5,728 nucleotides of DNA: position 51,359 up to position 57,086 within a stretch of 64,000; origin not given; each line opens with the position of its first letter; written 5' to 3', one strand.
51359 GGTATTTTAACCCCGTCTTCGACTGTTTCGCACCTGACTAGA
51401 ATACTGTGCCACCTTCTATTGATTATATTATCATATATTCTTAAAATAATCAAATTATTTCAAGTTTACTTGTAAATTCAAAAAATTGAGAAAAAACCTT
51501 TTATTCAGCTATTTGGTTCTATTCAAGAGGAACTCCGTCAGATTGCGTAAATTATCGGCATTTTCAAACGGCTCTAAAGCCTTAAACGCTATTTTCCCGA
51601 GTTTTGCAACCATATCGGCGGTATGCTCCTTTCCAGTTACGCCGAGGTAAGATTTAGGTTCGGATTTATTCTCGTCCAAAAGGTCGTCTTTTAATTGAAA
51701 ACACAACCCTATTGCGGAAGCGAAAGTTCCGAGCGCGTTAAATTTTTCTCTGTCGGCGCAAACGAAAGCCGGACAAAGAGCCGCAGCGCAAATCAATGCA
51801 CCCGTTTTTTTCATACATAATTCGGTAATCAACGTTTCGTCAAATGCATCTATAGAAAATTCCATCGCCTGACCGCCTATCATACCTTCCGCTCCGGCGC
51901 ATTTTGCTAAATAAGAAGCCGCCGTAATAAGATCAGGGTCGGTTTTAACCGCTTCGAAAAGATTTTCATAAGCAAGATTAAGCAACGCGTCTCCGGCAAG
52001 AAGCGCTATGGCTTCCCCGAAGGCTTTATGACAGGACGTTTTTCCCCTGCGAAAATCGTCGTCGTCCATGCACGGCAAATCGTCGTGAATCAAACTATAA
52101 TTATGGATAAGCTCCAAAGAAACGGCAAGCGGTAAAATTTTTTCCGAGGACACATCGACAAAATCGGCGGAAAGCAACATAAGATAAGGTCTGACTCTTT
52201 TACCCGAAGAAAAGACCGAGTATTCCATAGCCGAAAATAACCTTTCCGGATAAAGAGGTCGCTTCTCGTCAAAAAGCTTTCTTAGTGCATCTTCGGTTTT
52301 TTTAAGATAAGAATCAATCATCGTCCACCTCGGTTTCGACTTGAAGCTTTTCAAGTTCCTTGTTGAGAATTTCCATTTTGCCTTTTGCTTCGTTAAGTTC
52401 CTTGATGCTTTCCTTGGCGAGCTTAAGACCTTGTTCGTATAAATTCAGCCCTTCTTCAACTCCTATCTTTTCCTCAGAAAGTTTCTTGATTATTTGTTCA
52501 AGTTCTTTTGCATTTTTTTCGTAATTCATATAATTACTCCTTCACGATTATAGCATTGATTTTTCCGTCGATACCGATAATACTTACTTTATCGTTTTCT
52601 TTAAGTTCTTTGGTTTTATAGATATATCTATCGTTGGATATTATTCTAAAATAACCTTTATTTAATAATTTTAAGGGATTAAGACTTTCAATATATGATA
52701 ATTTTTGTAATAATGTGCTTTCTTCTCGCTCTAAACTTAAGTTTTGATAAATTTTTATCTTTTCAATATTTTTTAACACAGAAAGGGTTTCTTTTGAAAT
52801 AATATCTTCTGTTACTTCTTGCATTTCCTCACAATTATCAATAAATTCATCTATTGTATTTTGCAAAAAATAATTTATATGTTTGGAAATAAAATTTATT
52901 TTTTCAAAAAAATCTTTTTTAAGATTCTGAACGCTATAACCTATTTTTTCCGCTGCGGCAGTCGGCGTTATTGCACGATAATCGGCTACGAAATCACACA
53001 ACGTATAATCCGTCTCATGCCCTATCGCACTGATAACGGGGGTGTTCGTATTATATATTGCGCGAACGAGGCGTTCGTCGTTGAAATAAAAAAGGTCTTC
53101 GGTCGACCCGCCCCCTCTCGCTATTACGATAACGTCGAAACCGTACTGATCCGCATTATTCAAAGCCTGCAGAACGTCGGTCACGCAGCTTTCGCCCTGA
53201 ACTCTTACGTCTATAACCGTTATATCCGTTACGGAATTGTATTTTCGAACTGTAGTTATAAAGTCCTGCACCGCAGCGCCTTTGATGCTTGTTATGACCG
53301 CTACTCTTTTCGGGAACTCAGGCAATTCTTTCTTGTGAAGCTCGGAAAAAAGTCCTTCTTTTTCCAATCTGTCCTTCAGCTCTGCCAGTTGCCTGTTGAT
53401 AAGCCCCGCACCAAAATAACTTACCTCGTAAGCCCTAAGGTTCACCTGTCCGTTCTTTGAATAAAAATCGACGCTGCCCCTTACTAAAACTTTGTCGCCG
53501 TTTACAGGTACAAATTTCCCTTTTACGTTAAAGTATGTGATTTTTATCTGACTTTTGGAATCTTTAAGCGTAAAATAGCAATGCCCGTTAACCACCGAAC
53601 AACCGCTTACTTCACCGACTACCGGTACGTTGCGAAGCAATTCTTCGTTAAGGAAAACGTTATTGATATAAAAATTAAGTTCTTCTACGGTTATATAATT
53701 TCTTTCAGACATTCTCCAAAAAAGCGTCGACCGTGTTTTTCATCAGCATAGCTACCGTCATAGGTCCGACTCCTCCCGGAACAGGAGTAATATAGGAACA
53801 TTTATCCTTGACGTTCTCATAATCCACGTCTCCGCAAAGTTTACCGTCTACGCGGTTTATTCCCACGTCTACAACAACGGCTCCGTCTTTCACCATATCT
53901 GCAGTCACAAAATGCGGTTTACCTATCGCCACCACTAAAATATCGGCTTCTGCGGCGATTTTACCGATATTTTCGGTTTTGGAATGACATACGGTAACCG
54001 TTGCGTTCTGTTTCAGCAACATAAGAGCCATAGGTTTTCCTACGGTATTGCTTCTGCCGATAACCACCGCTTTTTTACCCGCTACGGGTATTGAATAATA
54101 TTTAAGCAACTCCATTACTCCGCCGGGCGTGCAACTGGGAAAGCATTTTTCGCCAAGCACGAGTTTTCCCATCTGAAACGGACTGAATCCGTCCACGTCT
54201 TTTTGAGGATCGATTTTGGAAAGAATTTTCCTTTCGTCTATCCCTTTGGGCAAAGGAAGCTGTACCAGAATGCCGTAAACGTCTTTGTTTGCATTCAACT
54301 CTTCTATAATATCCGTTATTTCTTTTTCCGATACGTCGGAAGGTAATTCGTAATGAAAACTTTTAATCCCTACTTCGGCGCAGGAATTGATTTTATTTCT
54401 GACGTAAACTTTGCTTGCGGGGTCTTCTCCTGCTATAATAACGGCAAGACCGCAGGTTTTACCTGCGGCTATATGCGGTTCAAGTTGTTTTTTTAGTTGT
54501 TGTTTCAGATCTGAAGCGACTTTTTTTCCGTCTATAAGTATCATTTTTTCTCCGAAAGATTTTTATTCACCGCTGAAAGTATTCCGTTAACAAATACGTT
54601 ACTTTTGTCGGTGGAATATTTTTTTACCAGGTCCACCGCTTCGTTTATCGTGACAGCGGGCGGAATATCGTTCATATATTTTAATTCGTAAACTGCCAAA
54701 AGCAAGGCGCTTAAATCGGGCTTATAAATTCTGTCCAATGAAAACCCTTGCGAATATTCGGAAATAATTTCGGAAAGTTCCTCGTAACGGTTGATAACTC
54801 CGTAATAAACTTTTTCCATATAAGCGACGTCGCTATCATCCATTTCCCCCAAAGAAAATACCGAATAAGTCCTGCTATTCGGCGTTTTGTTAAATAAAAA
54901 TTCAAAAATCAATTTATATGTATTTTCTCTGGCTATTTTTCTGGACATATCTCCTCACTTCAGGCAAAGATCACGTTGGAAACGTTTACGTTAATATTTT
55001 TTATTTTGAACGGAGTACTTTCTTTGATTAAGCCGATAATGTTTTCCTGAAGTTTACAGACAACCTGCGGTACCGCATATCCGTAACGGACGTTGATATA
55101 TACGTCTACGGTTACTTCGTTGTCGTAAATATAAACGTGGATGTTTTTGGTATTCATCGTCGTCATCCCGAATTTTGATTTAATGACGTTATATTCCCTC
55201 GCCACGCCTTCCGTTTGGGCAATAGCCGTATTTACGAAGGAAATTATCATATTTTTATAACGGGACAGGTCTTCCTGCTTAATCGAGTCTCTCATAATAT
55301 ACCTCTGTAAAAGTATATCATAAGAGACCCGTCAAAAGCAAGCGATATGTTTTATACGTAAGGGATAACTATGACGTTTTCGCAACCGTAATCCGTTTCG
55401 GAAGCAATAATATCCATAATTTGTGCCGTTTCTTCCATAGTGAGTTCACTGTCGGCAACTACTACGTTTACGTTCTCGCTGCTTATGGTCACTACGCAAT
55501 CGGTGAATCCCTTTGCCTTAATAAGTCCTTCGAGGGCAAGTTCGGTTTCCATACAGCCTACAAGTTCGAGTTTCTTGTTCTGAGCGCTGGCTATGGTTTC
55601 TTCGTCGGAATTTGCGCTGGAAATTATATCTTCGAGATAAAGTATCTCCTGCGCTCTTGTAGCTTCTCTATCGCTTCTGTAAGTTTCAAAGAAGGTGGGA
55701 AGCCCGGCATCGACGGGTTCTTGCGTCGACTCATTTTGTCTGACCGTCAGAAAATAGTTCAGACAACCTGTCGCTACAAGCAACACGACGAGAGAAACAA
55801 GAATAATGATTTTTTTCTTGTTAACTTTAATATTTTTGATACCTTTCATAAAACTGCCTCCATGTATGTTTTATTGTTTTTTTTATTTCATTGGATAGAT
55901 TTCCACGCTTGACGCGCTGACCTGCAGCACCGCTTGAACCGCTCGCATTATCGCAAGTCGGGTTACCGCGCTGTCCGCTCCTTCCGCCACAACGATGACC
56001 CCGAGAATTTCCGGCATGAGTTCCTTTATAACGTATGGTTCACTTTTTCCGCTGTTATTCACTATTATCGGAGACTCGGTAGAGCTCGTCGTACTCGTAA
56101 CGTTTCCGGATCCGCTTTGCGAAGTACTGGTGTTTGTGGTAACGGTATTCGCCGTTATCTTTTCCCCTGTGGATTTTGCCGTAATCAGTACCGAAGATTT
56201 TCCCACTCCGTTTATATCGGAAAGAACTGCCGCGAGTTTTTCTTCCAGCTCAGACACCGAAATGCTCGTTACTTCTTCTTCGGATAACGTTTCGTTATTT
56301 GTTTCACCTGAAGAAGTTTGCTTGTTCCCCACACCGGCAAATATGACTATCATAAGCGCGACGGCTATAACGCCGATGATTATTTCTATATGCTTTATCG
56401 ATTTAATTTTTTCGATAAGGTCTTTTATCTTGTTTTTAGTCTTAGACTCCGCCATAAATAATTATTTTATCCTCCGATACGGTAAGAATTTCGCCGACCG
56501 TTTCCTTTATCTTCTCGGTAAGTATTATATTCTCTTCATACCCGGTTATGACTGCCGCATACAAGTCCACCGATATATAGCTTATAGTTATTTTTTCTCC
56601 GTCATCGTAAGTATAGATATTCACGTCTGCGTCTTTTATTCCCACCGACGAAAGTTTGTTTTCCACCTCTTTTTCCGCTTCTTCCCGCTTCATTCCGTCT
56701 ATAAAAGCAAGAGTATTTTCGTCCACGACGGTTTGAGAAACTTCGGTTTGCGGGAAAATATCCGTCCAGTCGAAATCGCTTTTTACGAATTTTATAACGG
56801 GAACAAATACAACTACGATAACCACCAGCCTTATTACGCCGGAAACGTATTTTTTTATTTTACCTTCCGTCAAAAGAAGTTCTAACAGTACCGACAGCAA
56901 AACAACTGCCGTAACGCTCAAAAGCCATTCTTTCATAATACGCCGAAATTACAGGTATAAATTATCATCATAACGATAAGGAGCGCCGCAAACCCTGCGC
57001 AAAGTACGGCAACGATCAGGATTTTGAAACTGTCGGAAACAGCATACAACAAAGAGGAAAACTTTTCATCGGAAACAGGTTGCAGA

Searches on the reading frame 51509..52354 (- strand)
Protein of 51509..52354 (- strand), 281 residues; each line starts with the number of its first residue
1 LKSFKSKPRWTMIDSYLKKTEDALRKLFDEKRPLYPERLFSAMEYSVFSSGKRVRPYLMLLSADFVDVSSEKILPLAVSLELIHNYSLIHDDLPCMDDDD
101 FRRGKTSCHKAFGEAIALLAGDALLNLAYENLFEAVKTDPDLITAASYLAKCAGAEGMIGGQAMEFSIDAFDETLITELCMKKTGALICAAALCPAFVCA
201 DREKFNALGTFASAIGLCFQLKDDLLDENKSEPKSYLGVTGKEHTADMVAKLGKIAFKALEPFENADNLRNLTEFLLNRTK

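Call 4: search_protein_families(library=pfam, proteins=[window:51509-52354:-])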
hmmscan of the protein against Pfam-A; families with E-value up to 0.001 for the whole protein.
window:51509-52354:- (281 aa): 1 family
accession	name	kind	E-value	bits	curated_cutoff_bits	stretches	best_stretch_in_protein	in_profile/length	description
PF00348.22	polyprenyl_synt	-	2.2e-39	135.6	27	1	38-264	3-220/251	Polyprenyl synthetase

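Call 5: search_protein_families(library=ncbifam, proteins=[window:51509-52354:-])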
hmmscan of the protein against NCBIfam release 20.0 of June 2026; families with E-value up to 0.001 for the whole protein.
window:51509-52354:- (281 aa): 16 families
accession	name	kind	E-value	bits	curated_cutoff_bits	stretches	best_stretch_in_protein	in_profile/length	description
NF045485.1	FPPsyn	subfamily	1.6e-64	217.8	275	1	17-248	5-235/288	farnesyl diphosphate synthase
NF045685.1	GGPPSynCrtE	equivalog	2.8e-53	180.9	460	1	14-248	4-244/293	geranylgeranyl diphosphate synthase CrtE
NF007877.0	PRK10581.1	equivalog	1.4e-48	165.6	321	1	14-267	8-260/299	(2E,6E)-farnesyl diphosphate synthase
NF041169.1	f2_encap_cargo4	exception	7e-44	150.4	450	1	49-250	48-242/334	family 2 encapsulin nanocompartment cargo protein polyprenyl transferase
NF040698.1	IdsA_Meth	equivalog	1.9e-42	145.7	468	1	21-268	11-258/328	short chain isoprenyl diphosphate synthase IdsA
NF041003.1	GGPP_syn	equivalog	3.2e-30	105.3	500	1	37-227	26-218/326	geranylgeranyl diphosphate synthase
NF040789.2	gerfarn_diphsyn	equivalog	5.2e-30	104.8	560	1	23-249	17-255/345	geranylfarnesyl diphosphate synthase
NF045628.1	HxpDPsynlarge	equivalog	2.5e-24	85.9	500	1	37-233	21-212/311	hexaprenyl-diphosphate synthase large subunit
TIGR02749.1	prenyl_cyano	equivalog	7.2e-24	84.4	383.2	1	11-272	8-256/322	solanesyl diphosphate synthase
TIGR02748.1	GerC3_HepT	equivalog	3.7e-23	82.1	456.55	1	47-232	39-219/319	heptaprenyl diphosphate synthase component II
NF045549.1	GGPPsyn_IdsB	equivalog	4.8e-21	75.2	475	1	49-228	63-241/346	geranylgeranyl diphosphate synthase IdsB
NF008140.0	PRK10888.1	equivalog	3e-20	72.8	412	1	45-231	38-219/323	octaprenyl diphosphate synthase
NF042417.1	NPPPS_Mycobact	equivalog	3.7e-20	72.2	600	1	40-235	45-234/335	nonaprenyl/(2E,6E)-farnesyl/geranylgeranyl diphosphat synthase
NF040627.1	GFPS_Meth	equivalog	2.6e-17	63.2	600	1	43-227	32-209/285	geranylfarnesyl diphosphate synthase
NF042416.1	GFPPS_Mycobact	equivalog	1.5e-10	40.6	600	1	38-114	29-106/350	bifunctional (2E,6E)-farnesyl/geranyl diphosphate synthase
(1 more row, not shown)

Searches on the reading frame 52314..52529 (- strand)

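Call 4: search_protein_families(library=pfam, proteins=[window:52314-52529:-])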
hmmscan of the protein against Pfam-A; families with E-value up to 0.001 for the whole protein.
window:52314-52529:- (71 aa): 1 family
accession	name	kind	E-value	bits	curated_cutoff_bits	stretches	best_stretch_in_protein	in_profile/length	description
PF02609.21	Exonuc_VII_S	-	7.2e-11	42.4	24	1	3-54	1-52/52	Exonuclease VII small subunit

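Call 5: search_protein_families(library=ncbifam, proteins=[window:52314-52529:-])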
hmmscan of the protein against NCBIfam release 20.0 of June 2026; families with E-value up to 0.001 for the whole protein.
window:52314-52529:- (71 aa): 12 families
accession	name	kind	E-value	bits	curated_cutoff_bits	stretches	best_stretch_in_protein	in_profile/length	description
TIGR01280.1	xseB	equivalog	2.6e-12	46.6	35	1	2-57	1-56/57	exodeoxyribonuclease VII small subunit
NF002140.0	PRK00977.1-4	equivalog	3e-11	43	71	1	2-66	11-75/81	exodeoxyribonuclease VII small subunit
NF002137.0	PRK00977.1-1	equivalog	1.3e-09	37.8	94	1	2-60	10-68/80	exodeoxyribonuclease VII small subunit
NF002139.0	PRK00977.1-3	equivalog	5.1e-09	36.1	68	1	1-66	13-78/84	exodeoxyribonuclease VII small subunit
NF010671.0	PRK14068.1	equivalog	5.4e-09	36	95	1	3-65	8-70/76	exodeoxyribonuclease VII small subunit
NF010672.0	PRK14069.1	equivalog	2.4e-08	34.2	123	1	2-68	9-75/95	exodeoxyribonuclease VII small subunit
NF010670.0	PRK14067.1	equivalog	2.1e-07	30.5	107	1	2-70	9-78/81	exodeoxyribonuclease VII small subunit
NF010669.0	PRK14066.1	equivalog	2.6e-07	30.8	113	1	3-58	6-61/76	exodeoxyribonuclease VII small subunit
NF002138.0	PRK00977.1-2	equivalog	9.7e-07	28.5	77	1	2-65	7-71/77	exodeoxyribonuclease VII small subunit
NF002141.0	PRK00977.1-5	equivalog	4.3e-06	26.5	92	1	2-68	22-89/93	exodeoxyribonuclease VII small subunit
NF010673.0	PRK14070.1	equivalog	1e-05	25.5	119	1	1-60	1-60/75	exodeoxyribonuclease VII small subunit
NF010666.0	PRK14063.1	equivalog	2e-05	24.6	111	1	1-64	7-70/78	exodeoxyribonuclease VII small subunit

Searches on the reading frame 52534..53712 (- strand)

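Call 4: search_protein_families(library=pfam, proteins=[window:52534-53712:-])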
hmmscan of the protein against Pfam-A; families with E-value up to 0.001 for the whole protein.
window:52534-53712:- (392 aa): 4 families
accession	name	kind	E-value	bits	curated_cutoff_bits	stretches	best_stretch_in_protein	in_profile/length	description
PF02601.20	Exonuc_VII_L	-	1.5e-68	232.1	35.9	2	121-287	1-168/315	Exonuclease VII, large subunit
PF13742.12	tRNA_anti_2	-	4.6e-21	75.3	27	1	7-97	1-94/95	OB-fold nucleic acid binding domain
PF01336.31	tRNA_anti-codon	-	4e-08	33.5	27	1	31-96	3-71/75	OB-fold nucleic acid binding domain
PF00465.25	Fe-ADH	-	0.00022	21.3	31.3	1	127-206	15-94/168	Iron-containing alcohol dehydrogenase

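Call 5: search_protein_families(library=ncbifam, proteins=[window:52534-53712:-])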
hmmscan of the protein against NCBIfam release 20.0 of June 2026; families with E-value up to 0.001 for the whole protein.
window:52534-53712:- (392 aa): 1 family
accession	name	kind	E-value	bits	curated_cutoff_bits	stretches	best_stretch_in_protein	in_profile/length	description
TIGR00237.1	xseA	equivalog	9.1e-107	357.6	180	1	8-388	1-387/389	exodeoxyribonuclease VII large subunit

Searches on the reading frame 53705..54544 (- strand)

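Call 4: search_protein_families(library=pfam, proteins=[window:53705-54544:-])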
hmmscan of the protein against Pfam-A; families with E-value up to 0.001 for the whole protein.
window:53705-54544:- (279 aa): 2 families
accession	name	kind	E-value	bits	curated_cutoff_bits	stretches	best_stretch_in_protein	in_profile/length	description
PF02882.25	THF_DHG_CYH_C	-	1.2e-72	243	27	1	122-276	2-157/160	Tetrahydrofolate dehydrogenase/cyclohydrolase, NAD(P)-binding domain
PF00763.28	THF_DHG_CYH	-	1.1e-40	138.9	32.8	1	4-118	1-115/115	Tetrahydrofolate dehydrogenase/cyclohydrolase, catalytic domain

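Call 5: search_protein_families(library=ncbifam, proteins=[window:53705-54544:-])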
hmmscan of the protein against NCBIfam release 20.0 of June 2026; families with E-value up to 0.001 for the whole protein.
window:53705-54544:- (279 aa): 31 families (the best 25 are shown)
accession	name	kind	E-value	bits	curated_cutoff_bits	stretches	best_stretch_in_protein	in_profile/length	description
NF010781.0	PRK14184.1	equivalog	2e-118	394.7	438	1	1-277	1-282/286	bifunctional 5,10-methylene-tetrahydrofolate dehydrogenase/ 5,10-methylene-tetrahydrofolate cyclohydrolase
NF010783.0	PRK14186.1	equivalog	3.1e-116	387.6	333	1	3-277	4-284/297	bifunctional methylenetetrahydrofolate dehydrogenase/methenyltetrahydrofolate cyclohydrolase FolD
NF010786.0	PRK14189.1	subfamily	1.4e-113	378.7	421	1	3-274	5-277/285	bifunctional methylenetetrahydrofolate dehydrogenase/methenyltetrahydrofolate cyclohydrolase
NF010776.0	PRK14179.1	equivalog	6e-110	366.8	445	1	2-277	3-280/284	bifunctional methylenetetrahydrofolate dehydrogenase/methenyltetrahydrofolate cyclohydrolase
NF008058.0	PRK10792.1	equivalog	6.1e-110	366.7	355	1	3-275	5-279/285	bifunctional methylenetetrahydrofolate dehydrogenase/methenyltetrahydrofolate cyclohydrolase FolD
NF010787.0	PRK14191.1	equivalog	9.4e-110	366.2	423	1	1-276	1-278/285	bifunctional methylenetetrahydrofolate dehydrogenase/methenyltetrahydrofolate cyclohydrolase FolD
NF010771.0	PRK14174.1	equivalog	1.5e-107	359.2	530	1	1-276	1-290/295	bifunctional 5,10-methylene-tetrahydrofolate dehydrogenase/ 5,10-methylene-tetrahydrofolate cyclohydrolase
NF010780.0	PRK14183.1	equivalog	1.3e-105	352.7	480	1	1-274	1-276/283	bifunctional 5,10-methylene-tetrahydrofolate dehydrogenase/ 5,10-methylene-tetrahydrofolate cyclohydrolase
NF010775.0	PRK14178.1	equivalog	3.1e-105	351.4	465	1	3-274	2-270/279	bifunctional methylenetetrahydrofolate dehydrogenase/methenyltetrahydrofolate cyclohydrolase FolD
NF010785.0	PRK14188.1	subfamily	1.6e-104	349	396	1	3-274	5-285/297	bifunctional methylenetetrahydrofolate dehydrogenase/methenyltetrahydrofolate cyclohydrolase FolD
NF010773.0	PRK14176.1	equivalog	4.5e-103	344.6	437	1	3-274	10-282/287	bifunctional 5,10-methylene-tetrahydrofolate dehydrogenase/ 5,10-methylene-tetrahydrofolate cyclohydrolase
NF010766.0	PRK14169.1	equivalog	1.8e-99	332.8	450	1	3-273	4-275/283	bifunctional methylenetetrahydrofolate dehydrogenase/methenyltetrahydrofolate cyclohydrolase FolD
NF010770.0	PRK14173.1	equivalog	2.7e-99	332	411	1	3-276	5-279/287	bifunctional 5,10-methylene-tetrahydrofolate dehydrogenase/ 5,10-methylene-tetrahydrofolate cyclohydrolase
NF010789.1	PRK14193.1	equivalog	1.2e-97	326.5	401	1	3-274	4-277/281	bifunctional methylenetetrahydrofolate dehydrogenase/methenyltetrahydrofolate cyclohydrolase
NF010769.0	PRK14172.1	equivalog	1.9e-96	322.5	392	1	3-274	4-276/278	bifunctional 5,10-methylene-tetrahydrofolate dehydrogenase/ 5,10-methylene-tetrahydrofolate cyclohydrolase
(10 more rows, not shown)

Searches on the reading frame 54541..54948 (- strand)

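Call 4: search_protein_families(library=pfam, proteins=[window:54541-54948:-])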
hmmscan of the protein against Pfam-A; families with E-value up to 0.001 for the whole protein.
window:54541-54948:- (135 aa): 1 family
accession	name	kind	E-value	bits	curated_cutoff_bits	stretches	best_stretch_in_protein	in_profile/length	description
PF01029.23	NusB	-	1.2e-29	103.8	23.1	1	6-128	3-132/133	NusB family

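Call 5: search_protein_families(library=ncbifam, proteins=[window:54541-54948:-])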
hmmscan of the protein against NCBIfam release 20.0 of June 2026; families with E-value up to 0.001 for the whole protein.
window:54541-54948:- (135 aa): 8 families
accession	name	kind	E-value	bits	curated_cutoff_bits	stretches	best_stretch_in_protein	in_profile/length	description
TIGR01951.1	nusB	equivalog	1.3e-30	106.3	88.35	1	3-130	2-130/131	transcription antitermination factor NusB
NF001223.0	PRK00202.1-1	equivalog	1.3e-23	83.7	131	1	2-129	8-142/146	transcription antitermination factor NusB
NF011494.0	PRK14902.1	equivalog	1.2e-15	57.3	319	1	28-130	28-128/444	16S rRNA (cytosine(967)-C(5))-methyltransferase RsmB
NF011493.0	PRK14901.1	equivalog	8.6e-11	41.3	540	1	33-132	32-130/447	16S rRNA (cytosine(967)-C(5))-methyltransferase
TIGR00563.1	rsmB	equivalog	4.6e-09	35.9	269.05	1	35-129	30-122/437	16S rRNA (cytosine(967)-C(5))-methyltransferase RsmB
NF011495.0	PRK14903.1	equivalog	5.7e-07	28.7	503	1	24-129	24-121/431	16S rRNA (cytosine(967)-C(5))-methyltransferase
NF001230.0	PRK00202.2-5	equivalog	2e-06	27.7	132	1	51-128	71-148/165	transcription antitermination factor NusB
NF008149.0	PRK10901.1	equivalog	1.9e-05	23.8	375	1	34-129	38-131/434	16S rRNA (cytosine(967)-C(5))-methyltransferase RsmB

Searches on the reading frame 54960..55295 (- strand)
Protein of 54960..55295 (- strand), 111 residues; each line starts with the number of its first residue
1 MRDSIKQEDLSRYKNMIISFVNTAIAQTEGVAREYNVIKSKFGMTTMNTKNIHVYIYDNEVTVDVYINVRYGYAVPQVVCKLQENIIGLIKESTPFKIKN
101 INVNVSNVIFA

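Call 33: search_protein_families(library=pfam, proteins=[window:54960-55295:-])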
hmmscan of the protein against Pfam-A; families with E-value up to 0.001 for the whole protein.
window:54960-55295:- (111 aa): 1 family
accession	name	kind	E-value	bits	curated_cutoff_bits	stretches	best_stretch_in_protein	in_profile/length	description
PF03780.18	Asp23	-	4.5e-13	50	28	1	16-108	11-107/108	Asp23 family, cell envelope-related function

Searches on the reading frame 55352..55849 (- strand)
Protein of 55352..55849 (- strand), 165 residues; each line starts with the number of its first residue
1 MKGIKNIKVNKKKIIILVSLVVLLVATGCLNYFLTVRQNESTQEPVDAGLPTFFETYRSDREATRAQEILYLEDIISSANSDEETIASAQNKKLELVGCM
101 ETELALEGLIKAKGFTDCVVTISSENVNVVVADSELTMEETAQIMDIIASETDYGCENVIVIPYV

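Call 33: search_protein_families(library=pfam, proteins=[window:55352-55849:-])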
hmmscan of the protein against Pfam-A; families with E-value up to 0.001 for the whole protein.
window:55352-55849:- (165 aa): 1 family
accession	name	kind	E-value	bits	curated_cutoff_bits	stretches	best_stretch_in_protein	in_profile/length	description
PF12685.13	SpoIIIAH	-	1.9e-34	119.7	30.6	1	48-161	78-191/191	SpoIIIAH-like protein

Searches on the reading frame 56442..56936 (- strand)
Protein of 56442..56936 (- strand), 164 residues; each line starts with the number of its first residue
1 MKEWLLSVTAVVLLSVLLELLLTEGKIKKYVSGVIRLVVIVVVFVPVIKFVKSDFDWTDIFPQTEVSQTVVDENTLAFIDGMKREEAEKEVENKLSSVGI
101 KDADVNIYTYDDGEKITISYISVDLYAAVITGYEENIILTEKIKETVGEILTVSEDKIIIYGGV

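Call 33: search_protein_families(library=pfam, proteins=[window:56442-56936:-])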
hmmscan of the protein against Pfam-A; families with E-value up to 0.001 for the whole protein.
window:56442-56936:- (164 aa): 1 family
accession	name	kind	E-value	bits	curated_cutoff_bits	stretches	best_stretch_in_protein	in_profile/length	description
PF09581.16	Spore_III_AF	-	6.1e-12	46.4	28.3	1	11-127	3-131/185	Stage III sporulation protein AF (Spore_III_AF)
